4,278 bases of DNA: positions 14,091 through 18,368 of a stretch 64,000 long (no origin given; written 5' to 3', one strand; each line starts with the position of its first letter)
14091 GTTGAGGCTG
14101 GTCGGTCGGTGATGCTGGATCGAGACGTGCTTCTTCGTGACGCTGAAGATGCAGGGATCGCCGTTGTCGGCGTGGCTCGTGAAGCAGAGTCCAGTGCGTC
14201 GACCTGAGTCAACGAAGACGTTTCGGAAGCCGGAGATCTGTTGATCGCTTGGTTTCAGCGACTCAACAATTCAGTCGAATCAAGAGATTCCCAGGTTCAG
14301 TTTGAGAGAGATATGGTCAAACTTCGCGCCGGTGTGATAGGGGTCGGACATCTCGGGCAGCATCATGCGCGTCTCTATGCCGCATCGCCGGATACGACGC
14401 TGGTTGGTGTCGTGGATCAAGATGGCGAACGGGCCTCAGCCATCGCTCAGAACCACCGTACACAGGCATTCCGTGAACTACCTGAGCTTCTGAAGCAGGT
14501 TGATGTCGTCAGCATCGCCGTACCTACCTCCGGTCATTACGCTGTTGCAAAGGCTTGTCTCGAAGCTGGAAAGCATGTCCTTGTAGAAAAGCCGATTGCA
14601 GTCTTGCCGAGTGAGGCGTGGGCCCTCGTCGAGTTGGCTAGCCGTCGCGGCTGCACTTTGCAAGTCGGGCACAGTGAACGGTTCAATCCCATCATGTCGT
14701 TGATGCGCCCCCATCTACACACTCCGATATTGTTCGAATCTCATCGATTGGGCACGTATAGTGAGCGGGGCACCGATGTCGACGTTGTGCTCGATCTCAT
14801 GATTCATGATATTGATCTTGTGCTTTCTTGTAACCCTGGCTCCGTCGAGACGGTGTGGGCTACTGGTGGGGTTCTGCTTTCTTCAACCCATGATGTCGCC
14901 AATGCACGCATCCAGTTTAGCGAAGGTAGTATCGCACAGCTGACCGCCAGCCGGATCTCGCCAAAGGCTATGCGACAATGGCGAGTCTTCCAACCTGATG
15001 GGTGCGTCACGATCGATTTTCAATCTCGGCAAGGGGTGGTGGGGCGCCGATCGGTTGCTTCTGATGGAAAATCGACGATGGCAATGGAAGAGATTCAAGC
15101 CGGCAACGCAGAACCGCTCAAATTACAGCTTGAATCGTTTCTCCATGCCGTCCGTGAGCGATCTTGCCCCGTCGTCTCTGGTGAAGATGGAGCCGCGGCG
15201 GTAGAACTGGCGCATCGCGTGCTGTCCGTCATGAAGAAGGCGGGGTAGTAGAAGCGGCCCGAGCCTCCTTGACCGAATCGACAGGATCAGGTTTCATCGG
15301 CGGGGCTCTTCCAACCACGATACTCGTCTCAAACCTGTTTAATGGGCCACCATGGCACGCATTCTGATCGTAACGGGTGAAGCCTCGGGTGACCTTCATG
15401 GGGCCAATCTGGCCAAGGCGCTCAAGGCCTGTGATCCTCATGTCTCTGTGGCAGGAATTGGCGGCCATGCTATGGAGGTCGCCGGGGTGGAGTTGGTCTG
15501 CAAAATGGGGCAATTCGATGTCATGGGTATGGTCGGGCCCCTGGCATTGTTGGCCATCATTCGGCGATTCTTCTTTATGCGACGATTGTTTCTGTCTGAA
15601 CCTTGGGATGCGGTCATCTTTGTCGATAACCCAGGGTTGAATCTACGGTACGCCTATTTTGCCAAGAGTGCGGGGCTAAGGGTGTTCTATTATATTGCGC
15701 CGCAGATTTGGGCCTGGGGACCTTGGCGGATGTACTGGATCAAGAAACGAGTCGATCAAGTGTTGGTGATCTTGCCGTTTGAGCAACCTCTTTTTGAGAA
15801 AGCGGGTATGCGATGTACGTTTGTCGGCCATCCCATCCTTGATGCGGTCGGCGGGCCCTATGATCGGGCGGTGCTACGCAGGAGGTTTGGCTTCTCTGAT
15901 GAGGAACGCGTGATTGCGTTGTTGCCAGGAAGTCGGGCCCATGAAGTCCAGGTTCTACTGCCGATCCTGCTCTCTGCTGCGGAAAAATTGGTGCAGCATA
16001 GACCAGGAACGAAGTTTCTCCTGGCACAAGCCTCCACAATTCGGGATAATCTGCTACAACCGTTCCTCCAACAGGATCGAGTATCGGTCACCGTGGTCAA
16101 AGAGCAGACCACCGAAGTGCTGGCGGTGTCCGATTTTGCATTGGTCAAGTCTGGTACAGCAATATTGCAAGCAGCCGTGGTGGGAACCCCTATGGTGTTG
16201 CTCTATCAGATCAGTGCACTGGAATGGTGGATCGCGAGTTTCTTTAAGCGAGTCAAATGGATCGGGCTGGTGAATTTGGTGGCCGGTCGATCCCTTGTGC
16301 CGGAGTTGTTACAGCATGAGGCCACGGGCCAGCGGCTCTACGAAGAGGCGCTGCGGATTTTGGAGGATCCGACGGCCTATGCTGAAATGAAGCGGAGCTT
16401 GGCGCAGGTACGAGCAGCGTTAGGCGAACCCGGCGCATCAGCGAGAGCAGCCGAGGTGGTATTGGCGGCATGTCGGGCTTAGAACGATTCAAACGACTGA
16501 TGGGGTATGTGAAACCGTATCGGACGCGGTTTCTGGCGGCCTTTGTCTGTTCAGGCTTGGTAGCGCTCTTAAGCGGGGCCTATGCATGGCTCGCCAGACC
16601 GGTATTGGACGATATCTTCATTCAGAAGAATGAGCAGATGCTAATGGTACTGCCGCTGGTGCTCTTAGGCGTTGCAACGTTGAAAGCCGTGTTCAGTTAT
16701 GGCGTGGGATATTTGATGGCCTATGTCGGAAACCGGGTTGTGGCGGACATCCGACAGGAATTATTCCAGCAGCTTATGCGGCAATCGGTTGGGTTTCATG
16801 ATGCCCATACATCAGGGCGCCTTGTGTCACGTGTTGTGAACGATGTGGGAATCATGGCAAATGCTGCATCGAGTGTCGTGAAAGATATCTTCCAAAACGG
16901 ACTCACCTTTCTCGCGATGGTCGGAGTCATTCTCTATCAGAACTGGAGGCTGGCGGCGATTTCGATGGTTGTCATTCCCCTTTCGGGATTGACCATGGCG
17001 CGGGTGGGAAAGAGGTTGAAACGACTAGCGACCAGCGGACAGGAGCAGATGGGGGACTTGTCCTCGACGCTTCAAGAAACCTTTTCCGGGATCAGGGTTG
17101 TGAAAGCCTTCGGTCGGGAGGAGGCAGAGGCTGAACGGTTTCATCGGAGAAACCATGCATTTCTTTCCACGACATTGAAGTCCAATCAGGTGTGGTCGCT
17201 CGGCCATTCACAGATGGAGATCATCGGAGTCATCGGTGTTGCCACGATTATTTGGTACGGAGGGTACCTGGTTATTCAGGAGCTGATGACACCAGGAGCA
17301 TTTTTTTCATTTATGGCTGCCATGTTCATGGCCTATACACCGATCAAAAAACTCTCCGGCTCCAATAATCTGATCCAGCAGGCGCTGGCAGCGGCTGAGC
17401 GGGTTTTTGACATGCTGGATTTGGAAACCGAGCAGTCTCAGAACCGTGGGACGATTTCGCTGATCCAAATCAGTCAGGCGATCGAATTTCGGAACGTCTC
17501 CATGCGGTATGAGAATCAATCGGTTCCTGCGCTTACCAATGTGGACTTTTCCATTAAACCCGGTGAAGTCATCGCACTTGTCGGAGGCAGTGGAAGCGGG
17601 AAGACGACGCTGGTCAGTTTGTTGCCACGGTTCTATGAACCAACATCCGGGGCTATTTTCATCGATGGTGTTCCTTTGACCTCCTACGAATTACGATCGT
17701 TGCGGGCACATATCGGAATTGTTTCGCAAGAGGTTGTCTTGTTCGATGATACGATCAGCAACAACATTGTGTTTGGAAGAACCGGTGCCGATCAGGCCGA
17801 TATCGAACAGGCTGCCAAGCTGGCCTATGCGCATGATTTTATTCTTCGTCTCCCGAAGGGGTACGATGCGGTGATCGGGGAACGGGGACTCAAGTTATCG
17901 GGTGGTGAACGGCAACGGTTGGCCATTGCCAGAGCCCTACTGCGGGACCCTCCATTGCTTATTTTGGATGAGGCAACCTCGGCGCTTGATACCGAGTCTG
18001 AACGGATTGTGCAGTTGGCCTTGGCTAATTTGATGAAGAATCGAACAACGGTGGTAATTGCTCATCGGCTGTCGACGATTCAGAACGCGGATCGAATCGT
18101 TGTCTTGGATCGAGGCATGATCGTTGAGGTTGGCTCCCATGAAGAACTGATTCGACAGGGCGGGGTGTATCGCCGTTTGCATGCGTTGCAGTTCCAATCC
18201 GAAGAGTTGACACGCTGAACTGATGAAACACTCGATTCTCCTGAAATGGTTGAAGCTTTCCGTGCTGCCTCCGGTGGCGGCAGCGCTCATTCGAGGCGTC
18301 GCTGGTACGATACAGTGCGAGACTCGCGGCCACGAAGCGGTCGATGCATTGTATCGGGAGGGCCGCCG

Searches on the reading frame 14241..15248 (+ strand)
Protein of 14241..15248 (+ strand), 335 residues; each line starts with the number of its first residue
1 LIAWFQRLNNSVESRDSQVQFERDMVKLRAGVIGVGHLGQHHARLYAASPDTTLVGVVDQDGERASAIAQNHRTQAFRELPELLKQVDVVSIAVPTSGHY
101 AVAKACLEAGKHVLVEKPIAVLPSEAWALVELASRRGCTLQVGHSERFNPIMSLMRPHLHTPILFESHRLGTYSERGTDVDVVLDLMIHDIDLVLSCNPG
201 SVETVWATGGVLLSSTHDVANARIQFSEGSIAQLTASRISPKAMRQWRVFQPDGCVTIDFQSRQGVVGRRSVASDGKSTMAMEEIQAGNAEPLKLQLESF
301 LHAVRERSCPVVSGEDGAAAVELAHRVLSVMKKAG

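Call 80: search_protein_families(library=pfam, proteins=[window:14241-15248:+], max_evalue=0.00001)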
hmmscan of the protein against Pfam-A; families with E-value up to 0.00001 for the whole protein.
window:14241-15248:+ (335 aa): 4 families
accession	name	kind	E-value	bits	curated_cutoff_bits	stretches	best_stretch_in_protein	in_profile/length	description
PF01408.29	GFO_IDH_MocA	-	1.5e-31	110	24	1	28-144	1-120/120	Oxidoreductase family, NAD-binding Rossmann fold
PF03435.24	Sacchrp_dh_NADP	-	1.1e-08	35.9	25.1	1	32-139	3-127/129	Saccharopine dehydrogenase NADP binding domain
PF22725.1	GFO_IDH_MocA_C3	-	5.2e-08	33.4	27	1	180-250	43-117/124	GFO/IDH/MocA C-terminal domain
PF02826.25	2-Hacid_dh_C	-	3.1e-06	27.1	25.1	1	18-97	27-102/178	D-isomer specific 2-hydroxyacid dehydrogenase, NAD binding domain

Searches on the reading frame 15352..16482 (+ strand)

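Call 80: search_protein_families(library=pfam, proteins=[window:15352-16482:+], max_evalue=0.00001)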
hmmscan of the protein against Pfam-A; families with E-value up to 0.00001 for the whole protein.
window:15352-16482:+ (376 aa): 1 family
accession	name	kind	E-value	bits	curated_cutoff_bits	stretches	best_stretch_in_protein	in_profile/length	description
PF02684.21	LpxB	-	6.9e-88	295.5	22.6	1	4-362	1-363/374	Lipid-A-disaccharide synthetase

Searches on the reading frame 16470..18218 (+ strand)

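Call 80: search_protein_families(library=pfam, proteins=[window:16470-18218:+], max_evalue=0.00001)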
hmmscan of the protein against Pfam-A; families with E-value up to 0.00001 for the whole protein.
window:16470-18218:+ (582 aa): 3 families
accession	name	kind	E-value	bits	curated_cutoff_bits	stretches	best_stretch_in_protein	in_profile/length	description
PF00664.28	ABC_membrane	-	2.3e-56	192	28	1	22-287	2-272/274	ABC transporter transmembrane region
PF00005.33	ABC_tran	-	1.3e-34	120.2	25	1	355-504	1-137/137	ABC transporter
PF02463.25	SMC_N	-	1.7e-08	34.6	40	1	394-545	109-210/220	RecF/RecN/SMC N terminal domain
